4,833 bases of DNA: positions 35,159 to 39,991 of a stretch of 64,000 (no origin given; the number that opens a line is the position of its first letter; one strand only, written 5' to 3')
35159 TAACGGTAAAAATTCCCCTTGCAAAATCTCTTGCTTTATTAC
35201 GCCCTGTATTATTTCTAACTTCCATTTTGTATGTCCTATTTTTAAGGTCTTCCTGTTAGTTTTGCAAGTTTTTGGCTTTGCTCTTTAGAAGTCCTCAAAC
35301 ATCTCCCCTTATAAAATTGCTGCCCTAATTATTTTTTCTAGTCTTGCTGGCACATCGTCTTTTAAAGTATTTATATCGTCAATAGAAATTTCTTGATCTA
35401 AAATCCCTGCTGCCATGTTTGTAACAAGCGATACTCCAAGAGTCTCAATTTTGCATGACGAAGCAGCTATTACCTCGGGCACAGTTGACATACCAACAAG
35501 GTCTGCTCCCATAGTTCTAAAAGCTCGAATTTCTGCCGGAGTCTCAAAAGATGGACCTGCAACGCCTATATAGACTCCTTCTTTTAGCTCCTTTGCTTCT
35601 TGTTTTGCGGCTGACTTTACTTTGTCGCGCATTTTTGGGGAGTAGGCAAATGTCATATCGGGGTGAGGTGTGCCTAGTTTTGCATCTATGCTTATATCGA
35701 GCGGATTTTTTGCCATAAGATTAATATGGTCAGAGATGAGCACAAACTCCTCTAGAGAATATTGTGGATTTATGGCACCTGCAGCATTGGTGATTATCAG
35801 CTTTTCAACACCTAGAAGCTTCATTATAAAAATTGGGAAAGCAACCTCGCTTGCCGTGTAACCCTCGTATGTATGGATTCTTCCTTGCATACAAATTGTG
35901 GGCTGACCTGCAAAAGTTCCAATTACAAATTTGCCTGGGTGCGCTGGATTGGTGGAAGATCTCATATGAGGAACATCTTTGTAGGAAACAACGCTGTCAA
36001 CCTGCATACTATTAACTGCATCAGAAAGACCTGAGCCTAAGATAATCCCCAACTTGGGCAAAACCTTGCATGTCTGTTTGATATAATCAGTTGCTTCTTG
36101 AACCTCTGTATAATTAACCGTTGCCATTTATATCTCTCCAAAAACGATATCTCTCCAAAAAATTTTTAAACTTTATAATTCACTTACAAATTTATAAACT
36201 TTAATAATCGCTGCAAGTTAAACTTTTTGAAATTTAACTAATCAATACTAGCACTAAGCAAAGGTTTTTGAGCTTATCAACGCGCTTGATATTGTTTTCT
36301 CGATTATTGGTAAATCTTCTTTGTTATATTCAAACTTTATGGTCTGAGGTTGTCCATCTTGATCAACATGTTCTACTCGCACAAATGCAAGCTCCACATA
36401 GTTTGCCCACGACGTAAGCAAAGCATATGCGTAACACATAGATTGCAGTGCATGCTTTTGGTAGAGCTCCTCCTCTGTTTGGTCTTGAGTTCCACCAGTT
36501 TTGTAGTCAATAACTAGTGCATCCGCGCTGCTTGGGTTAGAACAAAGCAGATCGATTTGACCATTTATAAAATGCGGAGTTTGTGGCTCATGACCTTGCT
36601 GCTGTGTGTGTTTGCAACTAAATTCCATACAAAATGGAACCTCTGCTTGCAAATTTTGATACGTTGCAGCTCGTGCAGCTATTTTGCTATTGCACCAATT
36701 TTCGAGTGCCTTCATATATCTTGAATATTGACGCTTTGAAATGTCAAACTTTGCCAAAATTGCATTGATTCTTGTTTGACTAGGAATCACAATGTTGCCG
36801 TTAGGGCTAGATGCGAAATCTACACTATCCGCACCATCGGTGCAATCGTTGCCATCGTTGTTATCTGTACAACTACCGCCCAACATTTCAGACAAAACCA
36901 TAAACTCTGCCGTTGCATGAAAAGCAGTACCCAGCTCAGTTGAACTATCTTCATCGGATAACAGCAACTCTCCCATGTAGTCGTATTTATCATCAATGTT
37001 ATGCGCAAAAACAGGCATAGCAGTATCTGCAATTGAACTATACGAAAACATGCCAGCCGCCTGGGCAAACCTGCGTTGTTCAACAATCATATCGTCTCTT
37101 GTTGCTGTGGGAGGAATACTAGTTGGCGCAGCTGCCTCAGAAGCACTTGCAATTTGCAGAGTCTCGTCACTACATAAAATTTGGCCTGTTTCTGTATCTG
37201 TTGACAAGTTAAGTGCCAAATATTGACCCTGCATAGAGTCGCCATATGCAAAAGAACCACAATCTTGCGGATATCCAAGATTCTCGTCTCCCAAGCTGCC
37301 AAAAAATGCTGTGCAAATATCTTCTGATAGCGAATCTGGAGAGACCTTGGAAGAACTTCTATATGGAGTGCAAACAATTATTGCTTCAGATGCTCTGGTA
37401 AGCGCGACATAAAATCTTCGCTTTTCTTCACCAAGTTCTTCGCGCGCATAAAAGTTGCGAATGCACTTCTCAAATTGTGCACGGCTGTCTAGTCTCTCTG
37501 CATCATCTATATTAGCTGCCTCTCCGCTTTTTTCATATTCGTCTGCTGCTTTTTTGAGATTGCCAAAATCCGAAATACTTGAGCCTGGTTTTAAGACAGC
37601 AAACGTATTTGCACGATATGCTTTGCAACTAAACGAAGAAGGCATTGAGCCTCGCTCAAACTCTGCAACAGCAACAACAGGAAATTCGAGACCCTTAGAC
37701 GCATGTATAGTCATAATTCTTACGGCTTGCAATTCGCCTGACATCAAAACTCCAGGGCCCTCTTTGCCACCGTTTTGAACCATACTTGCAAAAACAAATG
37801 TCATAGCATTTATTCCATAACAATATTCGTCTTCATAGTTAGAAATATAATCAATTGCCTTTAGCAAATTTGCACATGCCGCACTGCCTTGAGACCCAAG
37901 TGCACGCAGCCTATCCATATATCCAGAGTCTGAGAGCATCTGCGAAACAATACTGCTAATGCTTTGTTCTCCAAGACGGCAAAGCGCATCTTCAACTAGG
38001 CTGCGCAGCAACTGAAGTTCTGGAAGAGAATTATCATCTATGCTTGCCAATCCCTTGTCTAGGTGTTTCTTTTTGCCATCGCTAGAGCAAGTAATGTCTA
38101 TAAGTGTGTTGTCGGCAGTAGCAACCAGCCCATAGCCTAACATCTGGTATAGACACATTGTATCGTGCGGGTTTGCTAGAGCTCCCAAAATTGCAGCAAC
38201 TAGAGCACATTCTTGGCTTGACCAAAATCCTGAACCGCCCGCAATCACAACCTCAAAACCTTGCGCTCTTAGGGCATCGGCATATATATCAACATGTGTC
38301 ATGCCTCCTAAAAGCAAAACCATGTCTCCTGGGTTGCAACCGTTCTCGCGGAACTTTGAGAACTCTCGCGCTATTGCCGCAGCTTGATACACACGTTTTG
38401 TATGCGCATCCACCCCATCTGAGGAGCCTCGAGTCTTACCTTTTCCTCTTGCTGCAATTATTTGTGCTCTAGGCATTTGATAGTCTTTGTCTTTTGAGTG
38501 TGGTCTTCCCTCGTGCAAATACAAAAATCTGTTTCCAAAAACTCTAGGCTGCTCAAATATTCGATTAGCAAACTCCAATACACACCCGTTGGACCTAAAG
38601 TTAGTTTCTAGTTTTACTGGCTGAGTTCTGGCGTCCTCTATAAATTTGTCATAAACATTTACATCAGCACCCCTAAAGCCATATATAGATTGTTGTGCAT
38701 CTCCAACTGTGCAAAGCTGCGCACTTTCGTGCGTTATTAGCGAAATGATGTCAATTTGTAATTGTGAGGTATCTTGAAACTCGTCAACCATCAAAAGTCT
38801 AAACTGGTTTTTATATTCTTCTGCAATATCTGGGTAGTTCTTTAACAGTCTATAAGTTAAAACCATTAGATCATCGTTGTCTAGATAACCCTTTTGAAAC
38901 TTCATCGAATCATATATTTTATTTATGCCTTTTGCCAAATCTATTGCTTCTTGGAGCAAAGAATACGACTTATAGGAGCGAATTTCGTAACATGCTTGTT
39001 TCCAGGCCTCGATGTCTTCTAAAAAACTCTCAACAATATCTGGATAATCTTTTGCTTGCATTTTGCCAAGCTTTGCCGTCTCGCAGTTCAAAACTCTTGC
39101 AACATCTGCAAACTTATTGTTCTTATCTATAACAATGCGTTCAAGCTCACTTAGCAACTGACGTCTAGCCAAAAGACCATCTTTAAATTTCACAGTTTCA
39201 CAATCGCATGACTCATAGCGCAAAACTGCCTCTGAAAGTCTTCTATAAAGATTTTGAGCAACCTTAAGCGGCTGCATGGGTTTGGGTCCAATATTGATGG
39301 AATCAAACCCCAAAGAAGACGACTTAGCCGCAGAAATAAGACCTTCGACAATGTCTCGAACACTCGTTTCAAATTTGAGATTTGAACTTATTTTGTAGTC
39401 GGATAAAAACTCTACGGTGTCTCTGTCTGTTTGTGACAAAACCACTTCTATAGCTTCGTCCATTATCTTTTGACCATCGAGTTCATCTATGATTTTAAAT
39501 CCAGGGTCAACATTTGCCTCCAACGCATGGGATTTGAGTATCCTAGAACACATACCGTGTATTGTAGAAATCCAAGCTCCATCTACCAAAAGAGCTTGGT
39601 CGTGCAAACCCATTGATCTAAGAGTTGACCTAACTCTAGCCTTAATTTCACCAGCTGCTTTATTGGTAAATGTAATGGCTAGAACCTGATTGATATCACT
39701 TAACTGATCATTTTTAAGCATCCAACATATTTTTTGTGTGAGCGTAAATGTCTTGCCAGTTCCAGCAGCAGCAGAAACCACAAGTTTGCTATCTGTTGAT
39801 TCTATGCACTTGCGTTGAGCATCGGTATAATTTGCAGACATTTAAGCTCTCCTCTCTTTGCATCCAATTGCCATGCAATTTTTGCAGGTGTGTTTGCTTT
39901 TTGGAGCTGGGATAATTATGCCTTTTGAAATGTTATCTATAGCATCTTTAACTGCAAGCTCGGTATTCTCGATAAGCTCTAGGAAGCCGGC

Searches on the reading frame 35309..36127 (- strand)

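Call 79: search_protein_families(library=pfam, proteins=[window:35309-36127:-], max_evalue=0.001)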
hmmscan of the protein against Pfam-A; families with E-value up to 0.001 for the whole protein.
window:35309-36127:- (272 aa): 1 family
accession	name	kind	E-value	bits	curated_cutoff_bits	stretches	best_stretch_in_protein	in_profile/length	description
PF01048.26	PNP_UDP_1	-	3.3e-47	161.3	25.1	1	25-271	1-232/233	Phosphorylase superfamily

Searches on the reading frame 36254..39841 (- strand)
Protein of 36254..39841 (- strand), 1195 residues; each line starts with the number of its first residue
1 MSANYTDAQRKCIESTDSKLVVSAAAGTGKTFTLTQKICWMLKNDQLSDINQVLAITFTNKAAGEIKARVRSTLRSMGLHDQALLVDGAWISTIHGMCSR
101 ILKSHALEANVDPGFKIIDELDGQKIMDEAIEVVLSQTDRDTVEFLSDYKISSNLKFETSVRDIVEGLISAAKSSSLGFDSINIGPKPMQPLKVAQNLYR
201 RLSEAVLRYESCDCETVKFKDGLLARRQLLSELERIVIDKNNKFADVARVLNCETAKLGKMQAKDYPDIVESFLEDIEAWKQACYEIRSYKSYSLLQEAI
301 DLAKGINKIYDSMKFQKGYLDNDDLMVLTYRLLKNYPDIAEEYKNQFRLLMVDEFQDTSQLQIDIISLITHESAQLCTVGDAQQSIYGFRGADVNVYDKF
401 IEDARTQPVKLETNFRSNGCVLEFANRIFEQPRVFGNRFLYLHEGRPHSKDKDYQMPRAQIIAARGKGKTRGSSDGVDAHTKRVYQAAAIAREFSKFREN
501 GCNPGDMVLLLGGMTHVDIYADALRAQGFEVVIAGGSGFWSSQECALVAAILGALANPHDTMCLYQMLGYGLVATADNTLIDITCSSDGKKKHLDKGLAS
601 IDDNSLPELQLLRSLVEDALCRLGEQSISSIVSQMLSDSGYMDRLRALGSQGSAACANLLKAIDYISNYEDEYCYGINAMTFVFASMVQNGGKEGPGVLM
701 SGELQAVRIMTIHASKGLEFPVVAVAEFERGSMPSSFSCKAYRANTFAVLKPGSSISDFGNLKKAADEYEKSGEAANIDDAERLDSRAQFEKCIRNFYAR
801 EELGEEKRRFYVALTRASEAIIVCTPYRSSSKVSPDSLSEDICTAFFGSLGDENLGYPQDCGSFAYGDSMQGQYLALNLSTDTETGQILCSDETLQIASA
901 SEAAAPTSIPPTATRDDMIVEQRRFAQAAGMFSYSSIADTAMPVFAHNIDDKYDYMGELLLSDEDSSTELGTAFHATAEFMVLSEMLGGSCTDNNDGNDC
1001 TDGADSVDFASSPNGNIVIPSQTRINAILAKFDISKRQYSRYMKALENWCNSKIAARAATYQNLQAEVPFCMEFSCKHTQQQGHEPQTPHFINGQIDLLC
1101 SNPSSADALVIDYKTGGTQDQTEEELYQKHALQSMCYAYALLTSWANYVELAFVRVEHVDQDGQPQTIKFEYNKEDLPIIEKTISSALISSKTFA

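Call 47: search_protein_families(library=pfam, proteins=[window:36254-39841:-], max_evalue=0.00001)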
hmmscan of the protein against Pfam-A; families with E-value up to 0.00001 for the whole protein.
window:36254-39841:- (1195 aa): 6 families
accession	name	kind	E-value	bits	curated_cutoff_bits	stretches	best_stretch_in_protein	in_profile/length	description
PF00580.27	UvrD-helicase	-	1.1e-65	222.5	23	1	6-404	2-270/271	UvrD/REP helicase N-terminal domain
PF13361.12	UvrD_C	-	3.7e-25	89.5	25.6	2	703-823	284-345/350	UvrD-like helicase C-terminal domain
PF13245.12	AAA_19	-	7.7e-20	71.9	25.1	1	13-390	5-134/134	AAA domain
PF12705.13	PDDEXK_1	-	9.1e-12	45.9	22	1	964-1186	30-219/247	PD-(D/E)XK nuclease superfamily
PF13538.12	UvrD_C_2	-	1.7e-07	31.4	27.4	0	707-727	2-22/52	UvrD-like helicase C-terminal domain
PF13604.12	AAA_30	-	5e-07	30.1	27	0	7-70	8-66/191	AAA domain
